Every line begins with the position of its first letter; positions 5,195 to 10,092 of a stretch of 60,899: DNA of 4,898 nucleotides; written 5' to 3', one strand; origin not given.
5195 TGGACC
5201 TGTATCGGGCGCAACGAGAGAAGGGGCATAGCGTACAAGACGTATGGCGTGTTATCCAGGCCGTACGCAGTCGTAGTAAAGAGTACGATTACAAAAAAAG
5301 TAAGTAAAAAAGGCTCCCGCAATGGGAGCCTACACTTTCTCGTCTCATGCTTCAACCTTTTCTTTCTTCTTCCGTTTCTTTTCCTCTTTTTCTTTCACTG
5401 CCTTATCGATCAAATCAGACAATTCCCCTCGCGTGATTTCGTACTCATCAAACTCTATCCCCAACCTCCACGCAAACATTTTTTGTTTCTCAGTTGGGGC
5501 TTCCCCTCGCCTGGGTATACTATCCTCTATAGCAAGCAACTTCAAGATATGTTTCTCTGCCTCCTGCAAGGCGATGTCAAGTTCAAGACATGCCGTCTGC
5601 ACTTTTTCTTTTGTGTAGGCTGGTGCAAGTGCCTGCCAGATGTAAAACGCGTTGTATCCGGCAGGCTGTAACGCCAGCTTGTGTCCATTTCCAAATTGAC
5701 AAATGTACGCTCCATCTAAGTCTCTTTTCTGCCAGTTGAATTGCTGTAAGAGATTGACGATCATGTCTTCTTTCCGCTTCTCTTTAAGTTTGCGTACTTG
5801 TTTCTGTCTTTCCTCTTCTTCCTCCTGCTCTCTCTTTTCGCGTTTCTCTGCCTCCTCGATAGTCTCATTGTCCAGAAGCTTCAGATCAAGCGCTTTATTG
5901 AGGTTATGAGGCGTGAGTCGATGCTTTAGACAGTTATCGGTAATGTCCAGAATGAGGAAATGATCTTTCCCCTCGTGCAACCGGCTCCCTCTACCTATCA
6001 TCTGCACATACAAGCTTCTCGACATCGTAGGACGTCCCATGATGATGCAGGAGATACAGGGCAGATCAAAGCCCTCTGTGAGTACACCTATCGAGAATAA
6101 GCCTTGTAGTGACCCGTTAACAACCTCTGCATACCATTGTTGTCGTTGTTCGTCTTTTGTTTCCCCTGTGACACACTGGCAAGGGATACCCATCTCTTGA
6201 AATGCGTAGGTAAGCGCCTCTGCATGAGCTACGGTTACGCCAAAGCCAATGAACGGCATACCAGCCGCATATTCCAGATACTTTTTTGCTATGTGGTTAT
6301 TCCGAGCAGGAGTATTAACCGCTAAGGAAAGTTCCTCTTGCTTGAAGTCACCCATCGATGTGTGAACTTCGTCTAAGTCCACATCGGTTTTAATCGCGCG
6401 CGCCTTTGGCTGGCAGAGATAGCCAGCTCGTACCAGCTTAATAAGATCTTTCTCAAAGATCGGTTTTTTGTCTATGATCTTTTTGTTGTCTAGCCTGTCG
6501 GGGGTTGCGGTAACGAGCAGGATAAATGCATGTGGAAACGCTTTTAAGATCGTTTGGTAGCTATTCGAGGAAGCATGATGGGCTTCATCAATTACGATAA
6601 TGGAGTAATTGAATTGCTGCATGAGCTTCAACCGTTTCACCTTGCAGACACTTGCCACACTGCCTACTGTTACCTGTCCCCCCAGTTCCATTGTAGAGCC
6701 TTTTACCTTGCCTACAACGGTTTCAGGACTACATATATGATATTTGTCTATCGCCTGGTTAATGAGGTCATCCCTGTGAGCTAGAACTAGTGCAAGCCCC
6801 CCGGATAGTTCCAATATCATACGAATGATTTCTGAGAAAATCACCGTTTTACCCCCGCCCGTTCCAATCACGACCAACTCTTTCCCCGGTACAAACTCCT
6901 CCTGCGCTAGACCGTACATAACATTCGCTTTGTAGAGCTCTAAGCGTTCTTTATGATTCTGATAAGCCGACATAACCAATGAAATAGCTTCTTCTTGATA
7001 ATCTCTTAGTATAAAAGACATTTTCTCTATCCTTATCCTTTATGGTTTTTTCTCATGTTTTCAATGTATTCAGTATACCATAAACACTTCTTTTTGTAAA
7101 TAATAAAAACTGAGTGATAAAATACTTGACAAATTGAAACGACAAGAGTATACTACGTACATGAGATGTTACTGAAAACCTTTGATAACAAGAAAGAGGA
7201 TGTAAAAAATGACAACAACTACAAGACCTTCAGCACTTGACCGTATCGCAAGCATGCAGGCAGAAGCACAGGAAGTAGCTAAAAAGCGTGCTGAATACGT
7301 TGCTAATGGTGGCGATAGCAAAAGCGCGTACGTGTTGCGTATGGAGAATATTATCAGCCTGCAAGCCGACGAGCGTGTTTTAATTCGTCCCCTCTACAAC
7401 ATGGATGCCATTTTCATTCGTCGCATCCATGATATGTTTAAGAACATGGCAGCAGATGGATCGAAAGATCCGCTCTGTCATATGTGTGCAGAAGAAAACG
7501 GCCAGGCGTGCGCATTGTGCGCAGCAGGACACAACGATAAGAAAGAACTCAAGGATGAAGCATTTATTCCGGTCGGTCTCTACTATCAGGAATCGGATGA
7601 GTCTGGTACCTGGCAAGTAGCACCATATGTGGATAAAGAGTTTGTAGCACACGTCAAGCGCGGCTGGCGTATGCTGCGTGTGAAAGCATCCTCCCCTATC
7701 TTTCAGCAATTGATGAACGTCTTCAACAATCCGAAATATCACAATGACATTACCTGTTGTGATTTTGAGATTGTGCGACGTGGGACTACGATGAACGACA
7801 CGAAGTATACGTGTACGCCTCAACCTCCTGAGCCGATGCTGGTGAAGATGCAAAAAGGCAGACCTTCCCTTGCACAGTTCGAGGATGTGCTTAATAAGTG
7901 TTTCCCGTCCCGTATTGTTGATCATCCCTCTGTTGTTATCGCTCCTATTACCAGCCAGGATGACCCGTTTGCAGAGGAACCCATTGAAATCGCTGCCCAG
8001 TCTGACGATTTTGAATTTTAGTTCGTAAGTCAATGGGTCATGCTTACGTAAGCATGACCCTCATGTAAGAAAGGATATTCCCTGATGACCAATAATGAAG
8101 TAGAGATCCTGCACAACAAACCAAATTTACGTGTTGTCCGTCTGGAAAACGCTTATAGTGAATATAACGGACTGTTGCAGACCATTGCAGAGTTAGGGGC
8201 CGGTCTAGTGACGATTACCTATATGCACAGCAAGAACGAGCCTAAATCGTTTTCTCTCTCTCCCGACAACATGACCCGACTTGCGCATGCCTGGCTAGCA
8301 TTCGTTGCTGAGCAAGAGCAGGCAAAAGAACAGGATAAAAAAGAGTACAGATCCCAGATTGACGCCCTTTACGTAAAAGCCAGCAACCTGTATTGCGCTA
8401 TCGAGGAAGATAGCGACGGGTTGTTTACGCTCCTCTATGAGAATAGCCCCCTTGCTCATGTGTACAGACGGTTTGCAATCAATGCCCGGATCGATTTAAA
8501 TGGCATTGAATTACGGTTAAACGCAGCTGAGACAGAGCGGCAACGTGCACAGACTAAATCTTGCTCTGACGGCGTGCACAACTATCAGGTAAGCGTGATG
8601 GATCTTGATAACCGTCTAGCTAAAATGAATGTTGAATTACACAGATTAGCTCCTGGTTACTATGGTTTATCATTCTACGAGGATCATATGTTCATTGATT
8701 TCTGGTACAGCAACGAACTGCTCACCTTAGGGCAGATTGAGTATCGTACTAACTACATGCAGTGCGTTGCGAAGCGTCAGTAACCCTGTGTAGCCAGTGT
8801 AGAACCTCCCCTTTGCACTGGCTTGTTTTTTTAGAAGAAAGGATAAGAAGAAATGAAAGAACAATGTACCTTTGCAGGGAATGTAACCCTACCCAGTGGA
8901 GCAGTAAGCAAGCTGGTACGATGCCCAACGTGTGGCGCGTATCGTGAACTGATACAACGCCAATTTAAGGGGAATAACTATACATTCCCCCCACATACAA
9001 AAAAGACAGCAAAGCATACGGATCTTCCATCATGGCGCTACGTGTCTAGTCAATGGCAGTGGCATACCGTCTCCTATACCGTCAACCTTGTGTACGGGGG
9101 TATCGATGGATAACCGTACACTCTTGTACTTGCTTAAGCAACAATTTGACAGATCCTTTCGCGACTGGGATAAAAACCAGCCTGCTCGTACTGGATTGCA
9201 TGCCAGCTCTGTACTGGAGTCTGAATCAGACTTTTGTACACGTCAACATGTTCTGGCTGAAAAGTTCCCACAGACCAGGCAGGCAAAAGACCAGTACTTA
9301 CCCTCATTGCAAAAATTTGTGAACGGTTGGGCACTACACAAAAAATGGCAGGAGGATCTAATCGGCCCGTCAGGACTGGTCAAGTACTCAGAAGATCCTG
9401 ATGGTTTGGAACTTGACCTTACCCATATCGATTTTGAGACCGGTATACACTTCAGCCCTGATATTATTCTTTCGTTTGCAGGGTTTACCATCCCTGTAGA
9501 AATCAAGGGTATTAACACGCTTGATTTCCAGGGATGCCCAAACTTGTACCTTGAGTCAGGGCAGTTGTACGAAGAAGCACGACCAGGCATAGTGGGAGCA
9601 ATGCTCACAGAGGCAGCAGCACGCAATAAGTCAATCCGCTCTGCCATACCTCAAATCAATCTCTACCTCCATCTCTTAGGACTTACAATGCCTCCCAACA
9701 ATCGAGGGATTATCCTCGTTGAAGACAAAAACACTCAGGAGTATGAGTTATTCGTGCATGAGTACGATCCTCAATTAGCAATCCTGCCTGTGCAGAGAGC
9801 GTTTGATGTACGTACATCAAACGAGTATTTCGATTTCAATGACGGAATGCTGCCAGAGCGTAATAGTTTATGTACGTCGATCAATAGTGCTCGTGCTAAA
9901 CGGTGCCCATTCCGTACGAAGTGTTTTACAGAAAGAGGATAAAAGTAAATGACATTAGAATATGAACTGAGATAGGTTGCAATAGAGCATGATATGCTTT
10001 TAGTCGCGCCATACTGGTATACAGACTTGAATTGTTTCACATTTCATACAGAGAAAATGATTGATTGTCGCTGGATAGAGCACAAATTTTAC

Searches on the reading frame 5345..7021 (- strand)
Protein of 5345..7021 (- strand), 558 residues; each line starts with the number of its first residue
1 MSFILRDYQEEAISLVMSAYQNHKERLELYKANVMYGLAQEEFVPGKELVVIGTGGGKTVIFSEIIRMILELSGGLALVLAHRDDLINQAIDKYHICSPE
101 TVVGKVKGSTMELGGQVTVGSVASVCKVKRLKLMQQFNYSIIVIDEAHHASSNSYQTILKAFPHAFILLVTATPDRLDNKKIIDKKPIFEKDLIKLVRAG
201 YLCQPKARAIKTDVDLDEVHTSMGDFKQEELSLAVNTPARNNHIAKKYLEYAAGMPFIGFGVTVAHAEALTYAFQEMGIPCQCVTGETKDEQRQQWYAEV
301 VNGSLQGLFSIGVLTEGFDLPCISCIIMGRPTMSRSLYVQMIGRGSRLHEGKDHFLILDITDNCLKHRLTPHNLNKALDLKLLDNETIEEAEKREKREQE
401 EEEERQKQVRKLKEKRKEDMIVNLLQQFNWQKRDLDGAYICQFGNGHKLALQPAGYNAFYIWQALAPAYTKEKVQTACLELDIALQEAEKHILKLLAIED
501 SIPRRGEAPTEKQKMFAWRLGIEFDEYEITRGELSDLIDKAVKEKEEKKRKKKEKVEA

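Call 16: search_protein_families(library=phrogs, proteins=[window:5345-7021:-], max_evalue=0.001)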
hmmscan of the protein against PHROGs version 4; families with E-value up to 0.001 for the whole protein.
window:5345-7021:- (558 aa): 3 families
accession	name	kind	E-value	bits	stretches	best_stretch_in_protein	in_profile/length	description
phrog_16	-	DNA, RNA and nucleotide metabolism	3.4e-84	284.7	1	2-468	270-659/986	DNA helicase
phrog_9690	-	DNA, RNA and nucleotide metabolism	3.2e-21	76.6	1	133-401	33-295/306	DNA helicase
phrog_16694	-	unknown function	9.9e-12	44.6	1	312-406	624-720/1010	-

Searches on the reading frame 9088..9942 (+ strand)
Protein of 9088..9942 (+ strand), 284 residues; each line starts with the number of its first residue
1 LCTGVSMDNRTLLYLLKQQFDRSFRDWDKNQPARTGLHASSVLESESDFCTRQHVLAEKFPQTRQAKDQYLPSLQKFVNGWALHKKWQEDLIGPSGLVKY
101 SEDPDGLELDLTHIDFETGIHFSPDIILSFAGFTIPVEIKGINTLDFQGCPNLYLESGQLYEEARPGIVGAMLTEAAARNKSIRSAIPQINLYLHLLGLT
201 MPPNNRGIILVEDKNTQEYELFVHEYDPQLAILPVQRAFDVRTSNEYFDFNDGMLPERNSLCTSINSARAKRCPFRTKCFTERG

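Call 16: search_protein_families(library=phrogs, proteins=[window:9088-9942:+], max_evalue=0.001)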
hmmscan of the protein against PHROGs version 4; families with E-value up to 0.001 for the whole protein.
window:9088-9942:+ (284 aa): 2 families
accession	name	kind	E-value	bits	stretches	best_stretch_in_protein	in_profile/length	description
phrog_1706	-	DNA, RNA and nucleotide metabolism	1.3e-06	29.1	0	189-281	165-244/293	CRISPR/Cas system associated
phrog_2506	-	DNA, RNA and nucleotide metabolism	1.3e-05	25.5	0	37-92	94-147/342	exonuclease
